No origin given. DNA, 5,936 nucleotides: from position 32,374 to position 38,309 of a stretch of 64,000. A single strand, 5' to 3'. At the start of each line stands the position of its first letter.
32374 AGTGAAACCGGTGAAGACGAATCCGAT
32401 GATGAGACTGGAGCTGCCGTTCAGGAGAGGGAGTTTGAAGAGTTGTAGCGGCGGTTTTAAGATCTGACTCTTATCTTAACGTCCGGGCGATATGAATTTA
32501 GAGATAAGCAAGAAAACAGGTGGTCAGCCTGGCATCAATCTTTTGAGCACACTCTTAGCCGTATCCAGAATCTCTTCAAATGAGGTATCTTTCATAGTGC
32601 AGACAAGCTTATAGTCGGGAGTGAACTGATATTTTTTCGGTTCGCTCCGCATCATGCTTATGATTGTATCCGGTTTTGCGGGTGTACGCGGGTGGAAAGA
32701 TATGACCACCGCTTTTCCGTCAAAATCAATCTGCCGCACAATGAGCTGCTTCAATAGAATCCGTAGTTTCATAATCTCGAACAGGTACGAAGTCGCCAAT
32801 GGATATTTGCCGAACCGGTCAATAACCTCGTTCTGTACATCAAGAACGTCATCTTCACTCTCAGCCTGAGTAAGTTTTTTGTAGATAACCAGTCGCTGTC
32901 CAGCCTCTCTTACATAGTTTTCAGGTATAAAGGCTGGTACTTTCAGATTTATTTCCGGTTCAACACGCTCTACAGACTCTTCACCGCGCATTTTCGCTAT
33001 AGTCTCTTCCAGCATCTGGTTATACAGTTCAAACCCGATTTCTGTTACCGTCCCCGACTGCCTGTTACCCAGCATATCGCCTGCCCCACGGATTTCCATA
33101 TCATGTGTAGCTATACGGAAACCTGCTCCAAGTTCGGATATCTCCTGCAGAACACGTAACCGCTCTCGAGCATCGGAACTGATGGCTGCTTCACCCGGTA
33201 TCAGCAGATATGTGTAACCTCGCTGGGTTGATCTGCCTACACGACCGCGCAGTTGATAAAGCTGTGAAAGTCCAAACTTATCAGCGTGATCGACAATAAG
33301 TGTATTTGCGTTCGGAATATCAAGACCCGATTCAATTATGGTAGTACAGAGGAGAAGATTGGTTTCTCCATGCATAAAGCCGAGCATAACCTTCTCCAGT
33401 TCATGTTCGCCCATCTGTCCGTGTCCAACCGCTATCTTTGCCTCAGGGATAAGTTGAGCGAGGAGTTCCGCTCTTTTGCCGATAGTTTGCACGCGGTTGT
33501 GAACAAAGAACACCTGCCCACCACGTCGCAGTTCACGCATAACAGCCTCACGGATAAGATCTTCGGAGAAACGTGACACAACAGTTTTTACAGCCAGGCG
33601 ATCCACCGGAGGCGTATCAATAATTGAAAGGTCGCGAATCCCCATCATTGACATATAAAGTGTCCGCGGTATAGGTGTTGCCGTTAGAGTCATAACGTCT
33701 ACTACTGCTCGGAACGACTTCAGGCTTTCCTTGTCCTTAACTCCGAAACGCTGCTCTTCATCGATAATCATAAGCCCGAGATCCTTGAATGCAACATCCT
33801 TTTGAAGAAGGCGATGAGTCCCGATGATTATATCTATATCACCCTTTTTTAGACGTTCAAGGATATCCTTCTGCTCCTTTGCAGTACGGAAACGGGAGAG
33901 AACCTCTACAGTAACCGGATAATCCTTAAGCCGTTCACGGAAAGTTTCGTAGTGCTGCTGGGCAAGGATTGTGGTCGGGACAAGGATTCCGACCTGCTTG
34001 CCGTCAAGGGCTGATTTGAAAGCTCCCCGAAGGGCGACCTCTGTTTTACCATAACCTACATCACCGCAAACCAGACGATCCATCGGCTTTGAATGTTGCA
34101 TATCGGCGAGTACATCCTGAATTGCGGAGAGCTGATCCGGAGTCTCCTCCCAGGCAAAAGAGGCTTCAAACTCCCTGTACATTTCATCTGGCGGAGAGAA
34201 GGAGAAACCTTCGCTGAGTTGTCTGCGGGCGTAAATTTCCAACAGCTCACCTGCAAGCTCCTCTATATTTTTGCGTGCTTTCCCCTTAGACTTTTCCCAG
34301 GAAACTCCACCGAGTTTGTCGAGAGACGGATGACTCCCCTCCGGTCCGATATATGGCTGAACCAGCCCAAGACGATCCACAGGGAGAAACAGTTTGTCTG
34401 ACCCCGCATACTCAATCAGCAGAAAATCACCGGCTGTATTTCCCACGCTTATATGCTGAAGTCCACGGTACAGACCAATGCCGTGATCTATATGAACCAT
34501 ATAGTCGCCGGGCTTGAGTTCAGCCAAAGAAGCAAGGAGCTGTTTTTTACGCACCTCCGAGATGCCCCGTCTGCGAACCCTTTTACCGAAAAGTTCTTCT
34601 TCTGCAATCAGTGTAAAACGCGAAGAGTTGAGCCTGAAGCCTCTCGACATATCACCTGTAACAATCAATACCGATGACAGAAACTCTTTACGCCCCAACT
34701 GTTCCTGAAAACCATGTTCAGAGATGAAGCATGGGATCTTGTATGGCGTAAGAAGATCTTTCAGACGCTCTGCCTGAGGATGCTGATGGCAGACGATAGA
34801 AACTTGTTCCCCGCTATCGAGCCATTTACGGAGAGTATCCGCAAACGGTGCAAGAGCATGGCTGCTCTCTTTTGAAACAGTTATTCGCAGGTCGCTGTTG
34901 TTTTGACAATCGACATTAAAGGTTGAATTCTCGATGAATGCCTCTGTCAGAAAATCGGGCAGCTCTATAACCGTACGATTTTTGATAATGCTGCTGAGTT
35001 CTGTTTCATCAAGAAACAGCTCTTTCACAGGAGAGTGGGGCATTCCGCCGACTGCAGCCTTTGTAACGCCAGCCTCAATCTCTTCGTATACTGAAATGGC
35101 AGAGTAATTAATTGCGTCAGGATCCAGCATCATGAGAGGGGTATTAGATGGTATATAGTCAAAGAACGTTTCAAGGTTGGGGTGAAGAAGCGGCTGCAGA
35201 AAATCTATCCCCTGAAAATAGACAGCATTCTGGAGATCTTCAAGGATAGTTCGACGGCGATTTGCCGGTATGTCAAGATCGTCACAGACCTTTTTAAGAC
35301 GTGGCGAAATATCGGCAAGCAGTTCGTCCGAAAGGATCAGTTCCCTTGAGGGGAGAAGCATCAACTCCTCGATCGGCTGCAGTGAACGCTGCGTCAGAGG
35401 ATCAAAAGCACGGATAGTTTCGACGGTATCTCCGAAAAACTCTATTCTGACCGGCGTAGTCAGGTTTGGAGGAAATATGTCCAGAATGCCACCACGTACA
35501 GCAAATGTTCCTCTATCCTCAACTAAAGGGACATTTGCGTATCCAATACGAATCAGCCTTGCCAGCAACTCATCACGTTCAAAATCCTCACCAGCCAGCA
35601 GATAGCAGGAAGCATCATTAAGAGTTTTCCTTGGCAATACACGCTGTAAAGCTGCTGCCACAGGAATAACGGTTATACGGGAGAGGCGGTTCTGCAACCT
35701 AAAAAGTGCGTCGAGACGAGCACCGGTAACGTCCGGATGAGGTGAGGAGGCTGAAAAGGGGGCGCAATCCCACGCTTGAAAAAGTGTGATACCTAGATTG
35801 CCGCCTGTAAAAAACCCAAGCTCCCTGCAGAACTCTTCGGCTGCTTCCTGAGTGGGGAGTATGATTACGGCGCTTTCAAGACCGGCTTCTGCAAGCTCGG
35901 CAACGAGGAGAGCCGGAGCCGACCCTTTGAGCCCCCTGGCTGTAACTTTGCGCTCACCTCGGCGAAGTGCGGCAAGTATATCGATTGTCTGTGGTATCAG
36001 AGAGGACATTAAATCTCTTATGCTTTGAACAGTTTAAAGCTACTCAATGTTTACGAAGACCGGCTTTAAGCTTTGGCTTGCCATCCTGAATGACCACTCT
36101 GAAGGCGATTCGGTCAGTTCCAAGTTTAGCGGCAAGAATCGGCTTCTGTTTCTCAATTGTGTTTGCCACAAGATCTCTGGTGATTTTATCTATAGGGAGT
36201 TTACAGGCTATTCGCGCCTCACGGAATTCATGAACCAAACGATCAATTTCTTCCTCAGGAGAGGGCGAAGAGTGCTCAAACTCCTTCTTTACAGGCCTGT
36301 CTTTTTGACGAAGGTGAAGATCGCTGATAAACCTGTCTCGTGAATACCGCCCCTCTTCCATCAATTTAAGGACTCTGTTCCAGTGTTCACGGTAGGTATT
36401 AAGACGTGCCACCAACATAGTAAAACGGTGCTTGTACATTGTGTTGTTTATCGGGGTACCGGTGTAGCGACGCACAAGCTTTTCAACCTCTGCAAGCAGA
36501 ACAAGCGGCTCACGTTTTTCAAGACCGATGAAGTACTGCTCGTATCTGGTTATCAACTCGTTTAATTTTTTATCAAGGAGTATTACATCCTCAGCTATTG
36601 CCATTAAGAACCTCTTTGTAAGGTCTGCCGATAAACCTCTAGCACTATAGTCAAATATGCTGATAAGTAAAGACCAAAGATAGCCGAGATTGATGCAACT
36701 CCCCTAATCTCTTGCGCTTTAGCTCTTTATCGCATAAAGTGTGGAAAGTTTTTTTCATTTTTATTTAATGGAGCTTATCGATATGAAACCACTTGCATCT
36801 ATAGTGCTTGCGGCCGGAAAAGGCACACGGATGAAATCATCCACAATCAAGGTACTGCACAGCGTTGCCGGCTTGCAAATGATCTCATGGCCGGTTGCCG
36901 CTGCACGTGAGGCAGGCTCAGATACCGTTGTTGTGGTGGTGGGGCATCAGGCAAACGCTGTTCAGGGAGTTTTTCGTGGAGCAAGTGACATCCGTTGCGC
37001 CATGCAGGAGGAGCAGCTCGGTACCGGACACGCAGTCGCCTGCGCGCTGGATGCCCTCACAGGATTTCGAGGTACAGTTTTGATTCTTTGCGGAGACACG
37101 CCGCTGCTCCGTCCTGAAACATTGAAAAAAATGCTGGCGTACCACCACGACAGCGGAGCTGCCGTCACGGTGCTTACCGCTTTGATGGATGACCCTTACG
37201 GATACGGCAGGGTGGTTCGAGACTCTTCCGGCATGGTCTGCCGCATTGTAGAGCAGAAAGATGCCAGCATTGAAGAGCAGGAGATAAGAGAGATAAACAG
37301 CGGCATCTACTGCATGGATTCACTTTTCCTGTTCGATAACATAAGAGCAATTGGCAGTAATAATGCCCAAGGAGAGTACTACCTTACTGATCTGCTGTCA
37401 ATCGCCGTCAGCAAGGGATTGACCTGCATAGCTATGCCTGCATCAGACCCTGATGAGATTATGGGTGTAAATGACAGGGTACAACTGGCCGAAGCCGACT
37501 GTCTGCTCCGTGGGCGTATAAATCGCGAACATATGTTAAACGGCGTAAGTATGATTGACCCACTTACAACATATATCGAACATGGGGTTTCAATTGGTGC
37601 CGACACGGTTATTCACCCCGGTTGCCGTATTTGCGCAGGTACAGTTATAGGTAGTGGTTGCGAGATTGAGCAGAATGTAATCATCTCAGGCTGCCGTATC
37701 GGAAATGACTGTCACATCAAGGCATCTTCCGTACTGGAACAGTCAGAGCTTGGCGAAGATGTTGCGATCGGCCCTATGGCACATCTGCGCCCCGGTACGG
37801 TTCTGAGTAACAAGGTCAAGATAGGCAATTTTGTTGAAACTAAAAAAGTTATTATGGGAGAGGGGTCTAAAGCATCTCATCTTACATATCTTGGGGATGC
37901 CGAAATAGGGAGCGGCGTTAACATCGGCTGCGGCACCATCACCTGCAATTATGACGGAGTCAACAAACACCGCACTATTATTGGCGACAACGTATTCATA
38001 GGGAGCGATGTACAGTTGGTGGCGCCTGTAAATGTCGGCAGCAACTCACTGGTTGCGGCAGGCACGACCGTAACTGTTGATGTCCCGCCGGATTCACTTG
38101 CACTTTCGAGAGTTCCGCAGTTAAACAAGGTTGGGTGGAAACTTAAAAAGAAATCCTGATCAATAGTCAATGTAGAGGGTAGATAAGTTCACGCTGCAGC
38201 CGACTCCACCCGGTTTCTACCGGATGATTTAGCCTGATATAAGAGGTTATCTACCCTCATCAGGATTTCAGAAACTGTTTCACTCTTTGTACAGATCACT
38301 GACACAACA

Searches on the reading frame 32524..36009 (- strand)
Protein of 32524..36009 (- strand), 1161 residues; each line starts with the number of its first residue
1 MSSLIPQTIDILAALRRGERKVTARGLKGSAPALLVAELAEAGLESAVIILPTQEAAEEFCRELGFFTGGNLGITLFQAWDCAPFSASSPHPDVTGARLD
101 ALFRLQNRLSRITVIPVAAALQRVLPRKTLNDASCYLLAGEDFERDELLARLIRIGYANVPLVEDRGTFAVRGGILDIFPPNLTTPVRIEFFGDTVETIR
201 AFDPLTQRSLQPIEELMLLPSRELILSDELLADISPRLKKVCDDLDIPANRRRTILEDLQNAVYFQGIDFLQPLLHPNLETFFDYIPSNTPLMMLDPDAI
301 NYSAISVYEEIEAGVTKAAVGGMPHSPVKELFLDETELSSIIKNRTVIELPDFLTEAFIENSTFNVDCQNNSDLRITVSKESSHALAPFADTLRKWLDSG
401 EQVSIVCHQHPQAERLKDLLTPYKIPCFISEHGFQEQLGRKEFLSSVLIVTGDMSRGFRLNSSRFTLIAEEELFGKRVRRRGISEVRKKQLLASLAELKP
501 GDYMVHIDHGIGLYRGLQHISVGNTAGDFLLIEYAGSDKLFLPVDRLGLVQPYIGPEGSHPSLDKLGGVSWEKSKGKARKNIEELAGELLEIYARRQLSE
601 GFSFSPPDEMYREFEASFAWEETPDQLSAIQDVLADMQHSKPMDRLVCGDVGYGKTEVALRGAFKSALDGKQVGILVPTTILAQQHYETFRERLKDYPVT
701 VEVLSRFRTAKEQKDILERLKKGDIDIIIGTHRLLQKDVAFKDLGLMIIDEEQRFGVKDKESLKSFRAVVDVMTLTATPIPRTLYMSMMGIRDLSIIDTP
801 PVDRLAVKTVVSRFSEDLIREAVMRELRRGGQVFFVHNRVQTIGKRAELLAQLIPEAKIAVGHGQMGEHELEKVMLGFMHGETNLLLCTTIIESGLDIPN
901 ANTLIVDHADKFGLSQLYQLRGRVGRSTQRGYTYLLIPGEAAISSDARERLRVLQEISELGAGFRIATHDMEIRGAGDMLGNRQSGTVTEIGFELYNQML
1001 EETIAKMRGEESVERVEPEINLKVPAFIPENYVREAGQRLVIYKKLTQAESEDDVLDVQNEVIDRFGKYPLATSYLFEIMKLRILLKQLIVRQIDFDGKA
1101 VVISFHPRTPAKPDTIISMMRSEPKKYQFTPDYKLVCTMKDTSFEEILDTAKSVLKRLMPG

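Call 107: search_protein_families(library=pfam, proteins=[window:32524-36009:-], max_evalue=0.00001)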
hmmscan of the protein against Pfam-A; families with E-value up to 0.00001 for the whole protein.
window:32524-36009:- (1161 aa): 6 families
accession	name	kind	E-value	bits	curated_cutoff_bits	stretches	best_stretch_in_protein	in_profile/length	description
PF17757.6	UvrB_inter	-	2.2e-26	92.2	22.9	1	139-223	5-90/91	UvrB interaction domain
PF00270.35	DEAD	-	5.2e-26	91.8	26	1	623-784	1-164/167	DEAD/DEAH box helicase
PF03461.20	TRCF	-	8.5e-26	90.6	25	1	1022-1115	1-94/95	TRCF domain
PF00271.37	Helicase_C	-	2e-21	76.8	23.5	1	822-927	5-109/110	Helicase conserved C-terminal domain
PF02559.22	CarD_TRCF_RID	-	2.6e-18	66.3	23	1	498-554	1-57/57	CarD-like/TRCF RID domain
PF04851.21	ResIII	-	1.2e-08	35.5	22.5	1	623-779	5-162/164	Type III restriction enzyme, res subunit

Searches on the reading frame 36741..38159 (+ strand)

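Call 107: search_protein_families(library=pfam, proteins=[window:36741-38159:+], max_evalue=0.00001)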
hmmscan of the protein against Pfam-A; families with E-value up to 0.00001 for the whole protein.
window:36741-38159:+ (472 aa): 6 families
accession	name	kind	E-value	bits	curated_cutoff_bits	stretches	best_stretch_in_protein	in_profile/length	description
PF00132.30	Hexapep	-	3.2e-26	90.3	27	3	412-445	2-35/36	Bacterial transferase hexapeptide (six repeats)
PF12804.13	NTP_transf_3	-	4.1e-19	69.7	27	1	21-147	2-123/160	MobA-like NTP transferase domain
PF00483.29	NTP_transferase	-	2.6e-17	63.7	21.2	1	20-229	2-216/245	Nucleotidyl transferase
PF25084.1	LbH_EIF2B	-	2.1e-16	60.3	54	1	277-365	16-103/105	EIF2B subunit epsilon LbH domain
PF01128.25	IspD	-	6.8e-09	36.2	27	1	20-145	3-128/221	2-C-methyl-D-erythritol 4-phosphate cytidylyltransferase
PF14602.12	Hexapep_2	-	3.3e-07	30.4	27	1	412-445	2-33/34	Hexapeptide repeat of succinyl-transferase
